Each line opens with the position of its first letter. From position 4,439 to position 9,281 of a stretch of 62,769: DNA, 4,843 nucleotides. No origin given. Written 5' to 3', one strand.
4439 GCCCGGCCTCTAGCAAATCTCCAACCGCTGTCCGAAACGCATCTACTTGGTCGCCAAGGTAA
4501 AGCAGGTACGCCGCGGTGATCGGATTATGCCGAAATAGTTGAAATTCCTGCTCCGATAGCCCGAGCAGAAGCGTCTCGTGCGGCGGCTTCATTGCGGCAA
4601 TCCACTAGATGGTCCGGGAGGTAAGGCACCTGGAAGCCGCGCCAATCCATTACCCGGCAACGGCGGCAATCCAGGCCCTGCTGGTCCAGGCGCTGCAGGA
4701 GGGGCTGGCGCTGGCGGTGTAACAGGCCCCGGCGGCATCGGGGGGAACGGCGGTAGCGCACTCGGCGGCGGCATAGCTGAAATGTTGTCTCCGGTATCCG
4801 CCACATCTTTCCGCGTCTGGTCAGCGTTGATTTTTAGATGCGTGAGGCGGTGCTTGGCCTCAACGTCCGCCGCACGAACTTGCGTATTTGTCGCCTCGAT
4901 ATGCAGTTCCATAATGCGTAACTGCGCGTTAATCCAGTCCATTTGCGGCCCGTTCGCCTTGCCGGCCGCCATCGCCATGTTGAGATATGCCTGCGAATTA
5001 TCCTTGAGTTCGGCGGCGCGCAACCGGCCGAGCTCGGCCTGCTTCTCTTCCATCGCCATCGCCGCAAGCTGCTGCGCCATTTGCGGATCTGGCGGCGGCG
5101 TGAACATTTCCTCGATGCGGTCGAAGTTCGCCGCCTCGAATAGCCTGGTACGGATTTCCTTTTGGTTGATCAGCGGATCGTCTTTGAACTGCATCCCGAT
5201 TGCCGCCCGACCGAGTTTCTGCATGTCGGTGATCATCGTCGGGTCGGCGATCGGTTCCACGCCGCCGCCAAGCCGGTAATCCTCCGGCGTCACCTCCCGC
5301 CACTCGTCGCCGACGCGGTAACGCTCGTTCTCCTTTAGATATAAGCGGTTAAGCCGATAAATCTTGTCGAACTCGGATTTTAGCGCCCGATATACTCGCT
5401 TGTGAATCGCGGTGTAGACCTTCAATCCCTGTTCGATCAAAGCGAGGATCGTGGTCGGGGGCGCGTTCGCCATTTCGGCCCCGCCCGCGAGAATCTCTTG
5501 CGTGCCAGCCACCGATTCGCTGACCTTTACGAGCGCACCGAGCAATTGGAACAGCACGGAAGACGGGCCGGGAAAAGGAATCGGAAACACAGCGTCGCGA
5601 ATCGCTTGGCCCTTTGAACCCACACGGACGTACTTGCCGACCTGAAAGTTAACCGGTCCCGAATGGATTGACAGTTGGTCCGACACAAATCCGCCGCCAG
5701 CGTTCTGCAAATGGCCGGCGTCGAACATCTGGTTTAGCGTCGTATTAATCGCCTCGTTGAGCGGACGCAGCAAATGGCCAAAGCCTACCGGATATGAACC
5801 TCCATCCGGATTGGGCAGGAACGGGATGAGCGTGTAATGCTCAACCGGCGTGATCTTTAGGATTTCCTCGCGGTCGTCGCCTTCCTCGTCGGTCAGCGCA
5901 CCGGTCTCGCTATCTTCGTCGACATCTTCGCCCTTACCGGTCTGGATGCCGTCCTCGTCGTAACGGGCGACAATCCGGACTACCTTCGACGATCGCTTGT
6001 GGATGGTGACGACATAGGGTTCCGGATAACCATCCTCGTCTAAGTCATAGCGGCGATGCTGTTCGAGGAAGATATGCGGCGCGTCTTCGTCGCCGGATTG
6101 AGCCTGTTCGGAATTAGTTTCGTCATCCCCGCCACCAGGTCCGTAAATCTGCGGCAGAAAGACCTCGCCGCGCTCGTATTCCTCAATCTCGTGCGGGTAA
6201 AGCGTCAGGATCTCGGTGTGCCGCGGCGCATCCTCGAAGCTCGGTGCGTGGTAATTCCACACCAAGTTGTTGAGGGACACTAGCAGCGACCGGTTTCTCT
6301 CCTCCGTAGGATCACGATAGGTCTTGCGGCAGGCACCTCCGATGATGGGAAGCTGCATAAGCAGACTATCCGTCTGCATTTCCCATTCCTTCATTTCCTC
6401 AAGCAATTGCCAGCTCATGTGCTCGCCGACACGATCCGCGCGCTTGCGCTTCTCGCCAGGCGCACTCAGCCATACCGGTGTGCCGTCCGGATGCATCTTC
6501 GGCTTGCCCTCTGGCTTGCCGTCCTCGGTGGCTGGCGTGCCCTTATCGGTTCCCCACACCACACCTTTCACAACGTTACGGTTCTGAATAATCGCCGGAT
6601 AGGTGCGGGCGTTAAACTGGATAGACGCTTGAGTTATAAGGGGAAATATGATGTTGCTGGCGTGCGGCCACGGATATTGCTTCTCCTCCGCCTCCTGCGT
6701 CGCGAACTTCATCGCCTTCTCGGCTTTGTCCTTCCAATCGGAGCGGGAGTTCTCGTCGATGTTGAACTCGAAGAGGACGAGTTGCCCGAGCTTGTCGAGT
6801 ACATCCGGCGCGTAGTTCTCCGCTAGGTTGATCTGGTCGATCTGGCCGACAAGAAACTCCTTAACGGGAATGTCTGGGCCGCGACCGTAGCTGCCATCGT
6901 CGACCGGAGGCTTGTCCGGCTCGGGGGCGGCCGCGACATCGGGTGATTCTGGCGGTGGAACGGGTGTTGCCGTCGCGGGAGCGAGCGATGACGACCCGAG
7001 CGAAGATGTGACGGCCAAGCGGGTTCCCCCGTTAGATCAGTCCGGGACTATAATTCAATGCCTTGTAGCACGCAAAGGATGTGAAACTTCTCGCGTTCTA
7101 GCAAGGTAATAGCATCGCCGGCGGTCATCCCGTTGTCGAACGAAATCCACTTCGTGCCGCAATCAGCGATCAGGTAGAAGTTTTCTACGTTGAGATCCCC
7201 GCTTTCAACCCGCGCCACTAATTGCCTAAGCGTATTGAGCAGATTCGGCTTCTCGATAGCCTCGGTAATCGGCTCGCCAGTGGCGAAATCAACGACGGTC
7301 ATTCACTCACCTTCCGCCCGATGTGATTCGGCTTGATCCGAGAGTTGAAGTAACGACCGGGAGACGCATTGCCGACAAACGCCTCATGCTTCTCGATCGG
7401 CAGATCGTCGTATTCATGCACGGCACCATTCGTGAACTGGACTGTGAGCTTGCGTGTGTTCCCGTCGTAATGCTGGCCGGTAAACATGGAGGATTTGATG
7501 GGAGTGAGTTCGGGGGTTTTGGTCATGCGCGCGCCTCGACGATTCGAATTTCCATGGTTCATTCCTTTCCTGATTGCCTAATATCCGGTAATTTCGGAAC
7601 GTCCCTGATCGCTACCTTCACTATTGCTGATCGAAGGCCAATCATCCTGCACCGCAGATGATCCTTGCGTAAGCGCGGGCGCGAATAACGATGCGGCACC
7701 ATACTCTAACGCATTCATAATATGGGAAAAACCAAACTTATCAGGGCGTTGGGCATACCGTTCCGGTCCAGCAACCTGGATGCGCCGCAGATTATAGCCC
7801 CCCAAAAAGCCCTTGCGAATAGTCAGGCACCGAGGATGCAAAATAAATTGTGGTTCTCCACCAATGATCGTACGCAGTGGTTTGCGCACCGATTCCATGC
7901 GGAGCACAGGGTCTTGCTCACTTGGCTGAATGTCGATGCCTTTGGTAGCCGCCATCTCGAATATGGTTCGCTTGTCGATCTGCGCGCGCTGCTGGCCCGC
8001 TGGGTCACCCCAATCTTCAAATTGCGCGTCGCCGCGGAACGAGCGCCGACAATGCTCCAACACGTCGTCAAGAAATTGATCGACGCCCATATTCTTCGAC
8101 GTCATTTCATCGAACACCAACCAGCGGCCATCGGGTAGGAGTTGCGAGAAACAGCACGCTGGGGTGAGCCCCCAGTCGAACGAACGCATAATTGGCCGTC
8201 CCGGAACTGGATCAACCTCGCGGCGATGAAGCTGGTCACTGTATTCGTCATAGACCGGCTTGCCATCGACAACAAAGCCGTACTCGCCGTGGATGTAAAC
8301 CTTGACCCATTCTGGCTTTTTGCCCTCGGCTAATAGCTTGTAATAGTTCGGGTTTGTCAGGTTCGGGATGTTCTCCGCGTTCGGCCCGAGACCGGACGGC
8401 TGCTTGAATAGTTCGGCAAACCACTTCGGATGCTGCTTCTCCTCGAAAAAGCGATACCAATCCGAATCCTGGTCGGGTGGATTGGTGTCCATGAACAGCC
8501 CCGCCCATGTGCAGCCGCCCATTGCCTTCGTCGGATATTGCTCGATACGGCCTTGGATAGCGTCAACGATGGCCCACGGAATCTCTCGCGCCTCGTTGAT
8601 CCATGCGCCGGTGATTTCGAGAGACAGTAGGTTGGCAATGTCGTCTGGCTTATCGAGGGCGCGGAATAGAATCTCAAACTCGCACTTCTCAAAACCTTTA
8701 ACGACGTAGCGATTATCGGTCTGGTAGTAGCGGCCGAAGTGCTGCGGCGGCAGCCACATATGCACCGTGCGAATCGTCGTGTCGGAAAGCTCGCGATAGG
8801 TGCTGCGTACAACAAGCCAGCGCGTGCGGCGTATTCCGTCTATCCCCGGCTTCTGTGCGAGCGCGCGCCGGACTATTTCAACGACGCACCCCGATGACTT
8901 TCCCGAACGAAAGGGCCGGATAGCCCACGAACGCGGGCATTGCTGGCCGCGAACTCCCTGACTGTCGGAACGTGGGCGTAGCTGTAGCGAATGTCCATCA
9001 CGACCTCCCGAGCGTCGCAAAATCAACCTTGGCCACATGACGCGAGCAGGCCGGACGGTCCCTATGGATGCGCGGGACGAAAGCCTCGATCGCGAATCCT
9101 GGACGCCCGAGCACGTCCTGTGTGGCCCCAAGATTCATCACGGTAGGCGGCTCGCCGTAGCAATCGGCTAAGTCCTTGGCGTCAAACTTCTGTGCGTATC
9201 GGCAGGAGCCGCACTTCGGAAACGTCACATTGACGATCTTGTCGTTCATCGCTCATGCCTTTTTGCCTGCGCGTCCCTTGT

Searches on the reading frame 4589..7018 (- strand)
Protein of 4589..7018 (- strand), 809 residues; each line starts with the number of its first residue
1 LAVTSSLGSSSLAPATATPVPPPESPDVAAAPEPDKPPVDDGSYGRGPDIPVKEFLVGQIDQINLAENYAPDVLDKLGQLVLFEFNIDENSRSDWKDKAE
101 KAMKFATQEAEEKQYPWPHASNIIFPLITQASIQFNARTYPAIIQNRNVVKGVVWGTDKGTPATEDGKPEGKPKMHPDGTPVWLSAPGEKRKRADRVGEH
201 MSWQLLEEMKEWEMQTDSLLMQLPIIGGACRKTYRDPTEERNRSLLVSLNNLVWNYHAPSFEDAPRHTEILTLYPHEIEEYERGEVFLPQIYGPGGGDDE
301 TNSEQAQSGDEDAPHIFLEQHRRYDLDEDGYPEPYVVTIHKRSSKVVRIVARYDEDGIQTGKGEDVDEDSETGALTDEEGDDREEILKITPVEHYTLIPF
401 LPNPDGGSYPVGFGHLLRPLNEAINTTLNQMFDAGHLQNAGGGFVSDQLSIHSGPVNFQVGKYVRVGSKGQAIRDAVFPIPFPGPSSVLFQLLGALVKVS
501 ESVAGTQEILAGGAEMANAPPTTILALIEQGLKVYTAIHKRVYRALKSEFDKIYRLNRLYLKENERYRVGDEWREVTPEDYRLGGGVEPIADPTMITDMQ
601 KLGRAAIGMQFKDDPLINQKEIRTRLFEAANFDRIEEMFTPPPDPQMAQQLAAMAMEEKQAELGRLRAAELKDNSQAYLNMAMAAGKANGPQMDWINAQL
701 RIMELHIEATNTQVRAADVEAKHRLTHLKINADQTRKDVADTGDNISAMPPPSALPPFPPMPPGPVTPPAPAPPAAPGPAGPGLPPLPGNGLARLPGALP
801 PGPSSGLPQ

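Call 98: search_protein_families(library=phrogs, proteins=[window:4589-7018:-], max_evalue=0.00001)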
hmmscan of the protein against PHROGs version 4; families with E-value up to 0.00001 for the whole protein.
window:4589-7018:- (809 aa): 1 family
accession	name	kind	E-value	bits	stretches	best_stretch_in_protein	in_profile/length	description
phrog_1216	-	head and packaging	8.9e-18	65.2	1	305-738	286-678/714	portal protein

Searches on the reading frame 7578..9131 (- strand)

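Call 98: search_protein_families(library=phrogs, proteins=[window:7578-9131:-], max_evalue=0.00001)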
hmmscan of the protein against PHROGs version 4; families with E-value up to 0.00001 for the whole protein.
window:7578-9131:- (517 aa): 1 family
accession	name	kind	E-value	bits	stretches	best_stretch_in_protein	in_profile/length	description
phrog_3717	-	head and packaging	8e-07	29.8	1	76-225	34-170/277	terminase large subunit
